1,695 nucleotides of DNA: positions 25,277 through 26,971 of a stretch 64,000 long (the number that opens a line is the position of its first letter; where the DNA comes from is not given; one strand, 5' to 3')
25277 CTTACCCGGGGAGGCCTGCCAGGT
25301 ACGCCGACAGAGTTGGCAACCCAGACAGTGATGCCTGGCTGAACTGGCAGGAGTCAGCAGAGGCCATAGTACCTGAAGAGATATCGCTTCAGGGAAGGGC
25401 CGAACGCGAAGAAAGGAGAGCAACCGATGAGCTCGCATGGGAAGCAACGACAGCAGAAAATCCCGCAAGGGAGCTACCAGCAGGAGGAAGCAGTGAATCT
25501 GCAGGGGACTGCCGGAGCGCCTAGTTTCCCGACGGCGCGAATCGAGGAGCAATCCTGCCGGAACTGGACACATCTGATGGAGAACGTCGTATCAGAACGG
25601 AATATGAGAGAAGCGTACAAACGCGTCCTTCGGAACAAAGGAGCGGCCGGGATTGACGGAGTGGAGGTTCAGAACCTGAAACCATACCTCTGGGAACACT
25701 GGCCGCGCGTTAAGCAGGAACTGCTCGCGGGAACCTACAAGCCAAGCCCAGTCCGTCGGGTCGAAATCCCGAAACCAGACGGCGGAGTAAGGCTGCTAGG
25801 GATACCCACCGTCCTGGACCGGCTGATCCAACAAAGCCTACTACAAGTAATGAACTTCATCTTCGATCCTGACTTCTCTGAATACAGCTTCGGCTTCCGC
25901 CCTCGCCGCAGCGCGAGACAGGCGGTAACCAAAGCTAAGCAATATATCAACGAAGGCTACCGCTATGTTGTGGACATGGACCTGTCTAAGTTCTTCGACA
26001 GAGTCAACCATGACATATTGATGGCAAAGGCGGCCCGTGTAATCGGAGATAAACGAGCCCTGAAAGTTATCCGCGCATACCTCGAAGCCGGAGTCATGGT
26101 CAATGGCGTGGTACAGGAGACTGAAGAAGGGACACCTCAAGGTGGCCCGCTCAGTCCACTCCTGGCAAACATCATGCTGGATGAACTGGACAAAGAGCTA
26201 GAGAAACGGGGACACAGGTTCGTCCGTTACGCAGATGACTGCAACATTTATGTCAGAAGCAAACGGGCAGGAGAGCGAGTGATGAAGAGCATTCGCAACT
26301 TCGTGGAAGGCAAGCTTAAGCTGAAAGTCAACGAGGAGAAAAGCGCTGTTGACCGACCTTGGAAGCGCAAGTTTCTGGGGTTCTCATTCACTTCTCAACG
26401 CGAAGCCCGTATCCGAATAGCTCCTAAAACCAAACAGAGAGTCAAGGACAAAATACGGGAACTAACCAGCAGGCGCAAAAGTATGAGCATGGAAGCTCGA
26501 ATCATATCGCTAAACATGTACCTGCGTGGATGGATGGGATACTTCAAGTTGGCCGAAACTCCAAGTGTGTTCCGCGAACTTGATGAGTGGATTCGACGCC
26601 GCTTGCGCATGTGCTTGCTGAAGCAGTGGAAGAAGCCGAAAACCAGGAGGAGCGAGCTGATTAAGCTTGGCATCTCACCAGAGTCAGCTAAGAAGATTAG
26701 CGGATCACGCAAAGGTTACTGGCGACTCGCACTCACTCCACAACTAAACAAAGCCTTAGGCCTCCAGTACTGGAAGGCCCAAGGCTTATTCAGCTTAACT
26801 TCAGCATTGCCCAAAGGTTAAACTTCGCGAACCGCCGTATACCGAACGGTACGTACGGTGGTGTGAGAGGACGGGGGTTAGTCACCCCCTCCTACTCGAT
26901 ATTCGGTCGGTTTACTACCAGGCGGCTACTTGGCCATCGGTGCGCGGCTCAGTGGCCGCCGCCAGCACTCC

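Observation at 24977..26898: Group II intron (class C-like) inserted immediately 3' of a REP-like hairpin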

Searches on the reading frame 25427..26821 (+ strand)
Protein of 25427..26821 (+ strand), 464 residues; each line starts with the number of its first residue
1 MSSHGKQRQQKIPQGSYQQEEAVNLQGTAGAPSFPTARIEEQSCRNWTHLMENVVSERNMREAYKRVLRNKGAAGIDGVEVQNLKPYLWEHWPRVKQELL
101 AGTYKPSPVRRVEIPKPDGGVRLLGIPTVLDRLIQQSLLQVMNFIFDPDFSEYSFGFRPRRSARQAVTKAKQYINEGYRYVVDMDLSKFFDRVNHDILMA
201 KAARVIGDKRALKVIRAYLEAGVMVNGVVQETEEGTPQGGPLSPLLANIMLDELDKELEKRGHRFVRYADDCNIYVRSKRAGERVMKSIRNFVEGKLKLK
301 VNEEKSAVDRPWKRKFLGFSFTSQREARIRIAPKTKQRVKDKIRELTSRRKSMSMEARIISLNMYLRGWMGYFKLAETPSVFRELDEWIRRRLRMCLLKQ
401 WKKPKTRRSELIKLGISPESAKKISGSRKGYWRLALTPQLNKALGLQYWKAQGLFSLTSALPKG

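Call 4: search_protein_families(library=pfam, proteins=[window:25427-26821:+])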
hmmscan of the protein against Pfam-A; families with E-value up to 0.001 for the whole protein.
window:25427-26821:+ (464 aa): 2 families
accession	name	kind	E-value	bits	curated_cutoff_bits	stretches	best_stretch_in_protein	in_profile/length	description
PF00078.32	RVT_1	-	2.1e-41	142.3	29.6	1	114-320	1-204/205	Reverse transcriptase (RNA-dependent DNA polymerase)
PF08388.16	GIIM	-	1.4e-24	86.2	23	1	337-410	2-75/80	Group II intron, maturase-specific domain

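Call 15: search_solved_structures(query=window:25427-26821:+, show_alignments=2)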
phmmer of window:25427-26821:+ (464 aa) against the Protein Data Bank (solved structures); distinct sequences matched with E-value up to 0.001: 28.
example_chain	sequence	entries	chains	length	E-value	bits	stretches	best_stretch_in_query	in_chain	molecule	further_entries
6ar1_A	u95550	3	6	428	1e-173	581.4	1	50-459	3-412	GsI-IIC RT | Trt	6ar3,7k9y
7uim_D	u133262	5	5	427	1e-116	393.5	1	48-444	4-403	Group II intron reverse transcriptase/maturase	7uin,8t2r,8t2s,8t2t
5hhj_A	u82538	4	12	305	5.6e-93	315.3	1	44-327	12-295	Retron-type reverse transcriptase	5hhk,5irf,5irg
5hhl_A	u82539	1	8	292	1.5e-91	310.6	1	48-324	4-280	Retron-type reverse transcriptase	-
5g2x_C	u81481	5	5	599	2.2e-41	145.2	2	61-271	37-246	GROUP II INTRON-ENCODED PROTEIN LTRA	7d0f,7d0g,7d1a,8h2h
6me0_C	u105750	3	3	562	9.5e-36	126.7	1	63-404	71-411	Maturase reverse transcriptase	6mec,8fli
7kft_D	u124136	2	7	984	9.2e-29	103.6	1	104-326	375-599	Cas6-RT-Cas1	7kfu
9ioa_A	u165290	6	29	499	6.9e-17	64.5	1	101-324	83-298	RNA-dependent DNA polymerase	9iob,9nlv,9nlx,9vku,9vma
8bgj_A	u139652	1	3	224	9.8e-13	50.8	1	144-318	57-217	RNA-directed DNA polymerase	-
8ub7_A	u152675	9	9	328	1.9e-12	49.9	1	49-387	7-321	Reverse transcriptase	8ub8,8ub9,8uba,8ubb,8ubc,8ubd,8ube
9d4s_A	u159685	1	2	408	6.4e-10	41.6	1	115-280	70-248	Group II intron-like 4 reverse transcriptase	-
9d5x_A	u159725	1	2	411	6.4e-10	41.6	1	115-281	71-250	Group II intron-like 4 reverse transcriptase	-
9c0i_A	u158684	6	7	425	1.3e-07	33.9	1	228-306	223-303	Reverse transcriptase/maturase family protein | Antiviral reverse transcriptase Drt2 | RNA-dependent DNA polymerase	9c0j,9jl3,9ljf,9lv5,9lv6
9lje_A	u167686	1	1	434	1.4e-07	33.8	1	228-306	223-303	RNA-dependent DNA polymerase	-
8sxt_A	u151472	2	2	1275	8.7e-07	31.2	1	159-306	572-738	LINE-1 retrotransposable element ORF2 protein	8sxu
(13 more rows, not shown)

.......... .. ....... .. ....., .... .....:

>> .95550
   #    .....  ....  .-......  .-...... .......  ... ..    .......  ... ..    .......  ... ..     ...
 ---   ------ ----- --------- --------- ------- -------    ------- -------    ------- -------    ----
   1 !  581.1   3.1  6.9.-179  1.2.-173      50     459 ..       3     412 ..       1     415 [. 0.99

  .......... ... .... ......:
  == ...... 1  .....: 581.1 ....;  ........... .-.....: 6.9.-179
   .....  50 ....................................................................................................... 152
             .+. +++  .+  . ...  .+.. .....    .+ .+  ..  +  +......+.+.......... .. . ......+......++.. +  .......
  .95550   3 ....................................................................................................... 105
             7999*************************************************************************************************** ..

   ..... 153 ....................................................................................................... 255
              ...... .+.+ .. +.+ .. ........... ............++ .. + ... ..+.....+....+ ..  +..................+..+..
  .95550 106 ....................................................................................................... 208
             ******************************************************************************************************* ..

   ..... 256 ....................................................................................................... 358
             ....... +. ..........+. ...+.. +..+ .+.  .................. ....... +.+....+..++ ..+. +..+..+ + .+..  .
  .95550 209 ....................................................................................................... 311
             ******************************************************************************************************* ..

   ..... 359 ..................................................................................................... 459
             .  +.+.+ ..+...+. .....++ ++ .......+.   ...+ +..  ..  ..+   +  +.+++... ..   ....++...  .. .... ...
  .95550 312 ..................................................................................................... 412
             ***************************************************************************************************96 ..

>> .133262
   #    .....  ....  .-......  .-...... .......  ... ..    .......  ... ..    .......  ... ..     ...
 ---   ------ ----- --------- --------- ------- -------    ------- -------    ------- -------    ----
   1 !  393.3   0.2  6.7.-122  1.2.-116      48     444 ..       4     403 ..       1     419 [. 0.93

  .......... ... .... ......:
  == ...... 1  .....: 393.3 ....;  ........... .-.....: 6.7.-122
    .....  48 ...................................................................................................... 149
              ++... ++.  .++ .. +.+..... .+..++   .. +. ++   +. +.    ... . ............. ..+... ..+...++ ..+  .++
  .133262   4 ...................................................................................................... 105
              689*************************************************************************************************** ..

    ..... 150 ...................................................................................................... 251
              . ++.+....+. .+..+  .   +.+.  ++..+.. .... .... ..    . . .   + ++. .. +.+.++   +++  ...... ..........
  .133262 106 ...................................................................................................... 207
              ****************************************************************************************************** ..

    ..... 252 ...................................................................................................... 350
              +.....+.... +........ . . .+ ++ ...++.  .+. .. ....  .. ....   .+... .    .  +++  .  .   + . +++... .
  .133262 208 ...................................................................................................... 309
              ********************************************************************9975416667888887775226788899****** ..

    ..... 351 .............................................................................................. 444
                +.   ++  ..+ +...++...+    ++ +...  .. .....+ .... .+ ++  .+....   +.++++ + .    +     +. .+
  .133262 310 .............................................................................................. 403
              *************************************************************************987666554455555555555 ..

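Call 16: search_protein_families(library=ncbifam, proteins=[window:25427-26821:+])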
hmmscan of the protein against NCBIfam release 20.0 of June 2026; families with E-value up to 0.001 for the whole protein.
window:25427-26821:+ (464 aa): 10 families
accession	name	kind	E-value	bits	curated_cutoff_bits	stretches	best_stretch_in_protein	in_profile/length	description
TIGR04416.1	group_II_RT_mat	equivalog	3.9e-131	437.4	300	1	58-401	2-353/353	group II intron reverse transcriptase/maturase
NF038233.2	retron_St85_RT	exception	3.5e-24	85.6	235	1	108-377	24-277/289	retron St85 family RNA-directed DNA polymerase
NF041746.1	Drt2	equivalog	2.7e-17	63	390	1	230-351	218-352/416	antiviral reverse transcriptase Drt2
NF041747.1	Drt3a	equivalog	1.4e-14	54.3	200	1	165-347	96-296/412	antiviral reverse transcriptase Drt3a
NF042941.1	Retron_TIR_antiphage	equivalog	2e-14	53.3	600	1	111-299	31-206/464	TIR domain-containing anti-phage reverse transcriptase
NF038237.1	retron_Ec67_fus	exception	1.4e-11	43.5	450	1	111-288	39-217/572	retron Ec67 family RNA-directed DNA polymerase/endonuclease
NF041749.1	Drt4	equivalog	3e-10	39.7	450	1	168-308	126-266/489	antiviral reverse transcriptase Drt4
TIGR04499.1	abortive_AbiA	subfamily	5.8e-06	25.3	250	1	170-308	137-290/615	AbiA family abortive infection protein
NF041750.1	Drt5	equivalog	0.0002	20.4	550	1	168-309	116-251/484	antiviral reverse transcriptase Drt5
NF041748.1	Drt3b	equivalog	0.00032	19.5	350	1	235-312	231-319/647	antiviral reverse transcriptase Drt3b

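Call 17: find_related_loci(query=window:25427-26821:+, collection=genome_contigs, flank=3000)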
Query window:25427-26821:+ (464 aa) in genome_contigs; peptide patterns used: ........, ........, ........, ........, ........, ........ (x = any residue, [..] = any of these).
600 stretches matched a pattern (row limit reached: there are more); 592 encode a relative of the query (tblastn E <= 1e-3); the best 80 are kept; 80 distinct loci.
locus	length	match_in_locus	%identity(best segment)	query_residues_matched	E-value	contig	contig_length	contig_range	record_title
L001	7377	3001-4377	66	2-458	0e+0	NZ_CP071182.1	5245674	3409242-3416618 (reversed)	Alicyclobacillus mengziensis strain S30H14 chromosome, complete genome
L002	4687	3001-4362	64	3-457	0e+0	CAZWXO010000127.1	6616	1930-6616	MAG TPA_asm: uncultured bacterium isolate binchicken_co113_116 genome assembly, contig: NODE_14195_length_6616_cov_4.444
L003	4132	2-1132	70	82-458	0e+0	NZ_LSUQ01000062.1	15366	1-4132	Ferroacidibacillus organovorans strain SLC66 contig0062, whole genome shotgun sequence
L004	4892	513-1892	60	3-460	0e+0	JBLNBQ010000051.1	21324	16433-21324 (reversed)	MAG: Chitinophagales bacterium isolate MAG147 PRJNA950955_bin9_renamed_50, whole genome shotgun sequence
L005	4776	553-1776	64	50-457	0e+0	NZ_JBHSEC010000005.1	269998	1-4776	Chungangia koreensis strain CCUG 59778 velvet_auto_105_5, whole genome shotgun sequence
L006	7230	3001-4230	63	50-459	9e-179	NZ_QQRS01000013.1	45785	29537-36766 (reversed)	Planomicrobium okeanokoites strain IFO 12536 scaffold13, whole genome shotgun sequence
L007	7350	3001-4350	61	1-458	2e-178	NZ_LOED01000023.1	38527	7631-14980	Fervidicola ferrireducens strain Y170 AN618_contig000023, whole genome shotgun sequence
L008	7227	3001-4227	64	50-458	2e-177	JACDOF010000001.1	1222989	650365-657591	MAG: Brevibacillus sp. isolate GB_MAG14_061 c_000000000001, whole genome shotgun sequence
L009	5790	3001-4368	59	3-458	4e-177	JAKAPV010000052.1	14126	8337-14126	MAG: Bacillota bacterium isolate YF1.bin87 NODE_5049_length_14126_cov_1.857704, whole genome shotgun sequence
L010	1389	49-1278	63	48-457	0e+0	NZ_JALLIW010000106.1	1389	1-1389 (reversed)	Anoxybacillus kestanbolensis strain NCIMB 13971 A.kestanbolensis_contig_106, whole genome shotgun sequence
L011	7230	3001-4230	61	50-459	2e-175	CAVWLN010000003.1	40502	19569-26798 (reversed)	MAG: uncultured Paenibacillaceae bacterium isolate MFD08669.bin.2.63 genome assembly, contig: contig_102411, whole genom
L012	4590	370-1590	64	51-457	5e-177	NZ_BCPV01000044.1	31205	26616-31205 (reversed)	Geobacillus zalihae NBRC 101842, whole genome shotgun sequence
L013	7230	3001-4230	64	48-457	1e-174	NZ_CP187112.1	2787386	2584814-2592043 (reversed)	Anoxybacillus sp. D401a strain D404 chromosome, complete genome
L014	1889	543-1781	64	45-457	0e+0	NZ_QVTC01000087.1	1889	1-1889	Bacillus sp. V59.32b DSM-105191_1__paired__trimmed__paired__contig_87, whole genome shotgun sequence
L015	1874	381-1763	58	1-458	0e+0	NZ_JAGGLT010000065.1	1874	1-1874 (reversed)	Thermoanaerobacterium butyriciformans strain DSM 101588 Ga0454153_65, whole genome shotgun sequence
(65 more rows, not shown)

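Call 21: find_encoding_contigs(protein=window:25427-26821:+, flank=3000, max_places=10)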
Protein window:25427-26821:+ (464 aa): 11 contigs read that carry it; 10 places shown.
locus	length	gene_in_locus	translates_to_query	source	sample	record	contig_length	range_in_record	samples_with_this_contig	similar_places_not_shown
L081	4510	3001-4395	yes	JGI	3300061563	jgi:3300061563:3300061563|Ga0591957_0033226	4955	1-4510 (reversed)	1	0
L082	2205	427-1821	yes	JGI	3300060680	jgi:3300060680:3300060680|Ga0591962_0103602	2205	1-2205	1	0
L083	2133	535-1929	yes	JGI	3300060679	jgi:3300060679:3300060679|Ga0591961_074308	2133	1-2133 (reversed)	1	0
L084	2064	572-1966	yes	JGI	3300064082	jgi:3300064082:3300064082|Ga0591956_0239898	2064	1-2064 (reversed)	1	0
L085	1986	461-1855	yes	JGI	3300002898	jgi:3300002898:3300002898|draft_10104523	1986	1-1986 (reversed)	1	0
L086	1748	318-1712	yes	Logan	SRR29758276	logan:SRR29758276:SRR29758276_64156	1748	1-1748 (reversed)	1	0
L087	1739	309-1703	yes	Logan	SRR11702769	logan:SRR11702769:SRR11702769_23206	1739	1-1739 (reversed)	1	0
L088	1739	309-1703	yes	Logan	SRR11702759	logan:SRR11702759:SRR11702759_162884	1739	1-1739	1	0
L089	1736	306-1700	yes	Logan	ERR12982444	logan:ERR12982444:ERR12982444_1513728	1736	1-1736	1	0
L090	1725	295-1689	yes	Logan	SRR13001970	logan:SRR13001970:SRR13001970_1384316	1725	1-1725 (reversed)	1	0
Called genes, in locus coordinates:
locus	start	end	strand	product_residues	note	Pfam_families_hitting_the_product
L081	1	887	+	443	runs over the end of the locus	?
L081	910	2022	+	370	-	PF03979:Sigma70_r1_1, PF00140:Sigma70_r1_2, PF04542:Sigma70_r2, PF04539:Sigma70_r3, PF04545:Sigma70_r4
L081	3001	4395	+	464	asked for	PF00078:RVT_1, PF08388:GIIM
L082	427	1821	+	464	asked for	PF00078:RVT_1, PF08388:GIIM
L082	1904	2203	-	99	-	?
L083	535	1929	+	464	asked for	PF00078:RVT_1, PF08388:GIIM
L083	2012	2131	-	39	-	?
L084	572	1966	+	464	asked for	PF00078:RVT_1, PF08388:GIIM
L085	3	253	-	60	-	?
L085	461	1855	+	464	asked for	PF00078:RVT_1, PF08388:GIIM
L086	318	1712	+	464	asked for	PF00078:RVT_1, PF08388:GIIM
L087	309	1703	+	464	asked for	PF00078:RVT_1, PF08388:GIIM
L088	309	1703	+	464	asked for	PF00078:RVT_1, PF08388:GIIM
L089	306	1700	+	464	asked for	PF00078:RVT_1, PF08388:GIIM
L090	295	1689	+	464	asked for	PF00078:RVT_1, PF08388:GIIM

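Call 43: find_homologous_proteins(query=window:25427-26821:+, max_evalue=1e-150)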
Query window:25427-26821:+ (464 aa): 4290 proteins with E <= 1e-150 among 8000 candidates; the best 120 are listed.
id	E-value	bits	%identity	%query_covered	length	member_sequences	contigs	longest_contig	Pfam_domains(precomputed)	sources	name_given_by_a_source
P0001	0.0e+0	1036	99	100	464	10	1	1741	PF00078.33,PF08388.17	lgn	-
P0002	2.2e-274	928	88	100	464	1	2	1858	PF00078.33,PF08388.17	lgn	-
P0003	1.1e-268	909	86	100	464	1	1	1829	PF00078.33,PF08388.17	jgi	-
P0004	3.5e-267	904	86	100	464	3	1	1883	PF00078.33,PF08388.17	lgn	-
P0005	1.2e-253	860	82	99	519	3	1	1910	PF00078.33,PF08388.17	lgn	-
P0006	9.9e-240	814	76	100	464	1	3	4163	PF00078.33,PF08388.17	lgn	-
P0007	1.3e-235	800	87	87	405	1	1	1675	PF00078.33,PF08388.17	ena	-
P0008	3.7e-224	763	73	100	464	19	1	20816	PF00078.33,PF08388.17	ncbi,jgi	jgi:group II intron reverse transcriptase/maturase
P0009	3.8e-223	759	73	100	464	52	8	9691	PF00078.33,PF08388.17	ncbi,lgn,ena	-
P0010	2.1e-211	721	70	99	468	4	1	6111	PF00078.33,PF08388.17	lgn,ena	-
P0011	3.8e-211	720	68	99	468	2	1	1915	PF00078.33,PF08388.17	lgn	-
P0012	1.8e-210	717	69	98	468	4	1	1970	PF00078.33,PF08388.17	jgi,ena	jgi:group II intron reverse transcriptase/maturase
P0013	6.2e-210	716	70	99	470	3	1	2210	PF00078.33,PF08388.17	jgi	-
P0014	7.1e-210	715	68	99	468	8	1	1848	PF00078.33,PF08388.17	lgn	-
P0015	4.5e-209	713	69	99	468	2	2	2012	PF00078.33,PF08388.17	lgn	-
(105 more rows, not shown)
